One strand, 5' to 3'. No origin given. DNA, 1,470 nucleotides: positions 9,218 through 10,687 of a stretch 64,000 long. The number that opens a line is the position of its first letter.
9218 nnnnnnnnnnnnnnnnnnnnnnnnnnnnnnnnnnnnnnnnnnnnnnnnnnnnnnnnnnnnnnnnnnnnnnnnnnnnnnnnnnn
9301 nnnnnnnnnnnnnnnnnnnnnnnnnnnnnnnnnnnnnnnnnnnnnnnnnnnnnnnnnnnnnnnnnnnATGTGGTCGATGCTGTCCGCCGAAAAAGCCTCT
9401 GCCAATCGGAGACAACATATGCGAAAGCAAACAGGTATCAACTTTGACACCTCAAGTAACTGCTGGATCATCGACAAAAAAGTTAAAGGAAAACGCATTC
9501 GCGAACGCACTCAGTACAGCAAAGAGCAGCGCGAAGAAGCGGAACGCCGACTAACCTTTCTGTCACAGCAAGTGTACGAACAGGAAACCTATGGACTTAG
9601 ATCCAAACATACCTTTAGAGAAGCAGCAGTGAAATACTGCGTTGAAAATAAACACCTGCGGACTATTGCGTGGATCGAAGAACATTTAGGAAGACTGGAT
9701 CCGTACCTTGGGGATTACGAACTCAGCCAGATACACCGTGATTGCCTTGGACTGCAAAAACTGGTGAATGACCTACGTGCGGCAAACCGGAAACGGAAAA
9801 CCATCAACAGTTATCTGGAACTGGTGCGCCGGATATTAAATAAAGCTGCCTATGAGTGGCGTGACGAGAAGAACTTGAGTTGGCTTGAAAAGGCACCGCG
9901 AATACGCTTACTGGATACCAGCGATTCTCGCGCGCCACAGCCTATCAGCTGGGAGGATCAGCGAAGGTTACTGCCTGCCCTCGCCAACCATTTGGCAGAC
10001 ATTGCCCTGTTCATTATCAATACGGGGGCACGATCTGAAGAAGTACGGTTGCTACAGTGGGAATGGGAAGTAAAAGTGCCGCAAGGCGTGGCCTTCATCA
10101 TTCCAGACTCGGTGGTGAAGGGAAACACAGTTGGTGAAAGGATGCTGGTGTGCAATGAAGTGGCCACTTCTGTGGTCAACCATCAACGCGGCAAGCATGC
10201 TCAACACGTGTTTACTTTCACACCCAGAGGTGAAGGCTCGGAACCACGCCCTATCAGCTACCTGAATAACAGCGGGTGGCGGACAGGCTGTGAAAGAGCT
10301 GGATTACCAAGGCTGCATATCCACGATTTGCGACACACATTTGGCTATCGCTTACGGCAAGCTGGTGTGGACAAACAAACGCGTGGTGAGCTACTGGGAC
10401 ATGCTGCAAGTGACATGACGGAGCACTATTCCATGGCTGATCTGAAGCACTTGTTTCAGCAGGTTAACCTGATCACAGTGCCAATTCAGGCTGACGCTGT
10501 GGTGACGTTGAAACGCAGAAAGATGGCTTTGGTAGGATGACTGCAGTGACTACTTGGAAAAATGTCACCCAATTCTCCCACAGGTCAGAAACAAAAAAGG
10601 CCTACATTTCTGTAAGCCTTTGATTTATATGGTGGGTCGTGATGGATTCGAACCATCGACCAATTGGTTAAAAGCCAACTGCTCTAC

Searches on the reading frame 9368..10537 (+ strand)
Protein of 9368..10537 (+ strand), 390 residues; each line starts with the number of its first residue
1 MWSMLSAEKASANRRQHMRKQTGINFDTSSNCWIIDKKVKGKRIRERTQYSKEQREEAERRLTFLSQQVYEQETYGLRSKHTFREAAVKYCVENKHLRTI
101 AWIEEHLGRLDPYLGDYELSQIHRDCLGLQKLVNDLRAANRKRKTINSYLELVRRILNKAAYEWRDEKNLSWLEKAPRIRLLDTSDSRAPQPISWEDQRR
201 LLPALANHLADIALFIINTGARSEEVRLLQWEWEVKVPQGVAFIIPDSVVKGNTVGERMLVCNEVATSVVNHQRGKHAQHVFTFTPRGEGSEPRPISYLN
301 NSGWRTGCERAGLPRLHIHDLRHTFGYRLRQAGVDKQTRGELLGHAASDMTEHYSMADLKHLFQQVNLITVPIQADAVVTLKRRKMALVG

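Call 3: search_protein_families(library=pfam, proteins=[window:9368-10537:+], max_evalue=0.1)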
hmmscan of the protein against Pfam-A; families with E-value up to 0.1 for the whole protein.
window:9368-10537:+ (390 aa): 1 family
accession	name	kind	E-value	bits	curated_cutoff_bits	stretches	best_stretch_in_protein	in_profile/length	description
PF00589.27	Phage_integrase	-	2e-14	54.2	27.1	1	208-357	23-168/172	Phage integrase family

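Call 47: search_protein_families(library=phrogs, proteins=[window:9368-10537:+], max_evalue=0.01)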
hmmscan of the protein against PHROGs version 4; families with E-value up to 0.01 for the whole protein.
window:9368-10537:+ (390 aa): 3 families
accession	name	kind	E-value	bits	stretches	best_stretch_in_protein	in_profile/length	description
phrog_1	-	integration and excision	2.1e-37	130.7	1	26-367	117-445/611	integrase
phrog_216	-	integration and excision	1.7e-14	54.6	1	191-365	54-232/301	integrase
phrog_35951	-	unknown function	2e-06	29.2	1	301-375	6-80/97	-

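Call 75: search_protein_families(library=ncbifam, proteins=[window:9368-10537:+], max_evalue=0.01)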
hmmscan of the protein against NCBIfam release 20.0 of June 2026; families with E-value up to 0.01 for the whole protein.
window:9368-10537:+ (390 aa): 7 families
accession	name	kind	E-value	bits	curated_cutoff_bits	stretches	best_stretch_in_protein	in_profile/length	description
NF040815.2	recomb_XerA_Arch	equivalog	1.2e-09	38.2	220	1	138-362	49-259/263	site-specific tyrosine recombinase/integron integrase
TIGR02224.1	recomb_XerC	equivalog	1.9e-06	27.4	335.15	1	284-364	207-284/295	tyrosine recombinase XerC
TIGR02225.1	recomb_XerD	equivalog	0.0001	21.7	329.6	1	309-363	225-280/290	site-specific tyrosine recombinase XerD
NF040693.1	recomb_GmtY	equivalog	0.00064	19.1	340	1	272-358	342-433/441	gamma-mobile-trio recombinase GmtY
NF001399.0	PRK00283.1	subfamily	0.00096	18.5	279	1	129-364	56-290/300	tyrosine recombinase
TIGR02249.1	integrase_gron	subfamily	0.0012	18.3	265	0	309-355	251-298/315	integron integrase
NF003462.0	PRK05084.1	equivalog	0.004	15.9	267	1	316-364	303-351/360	tyrosine recombinase XerS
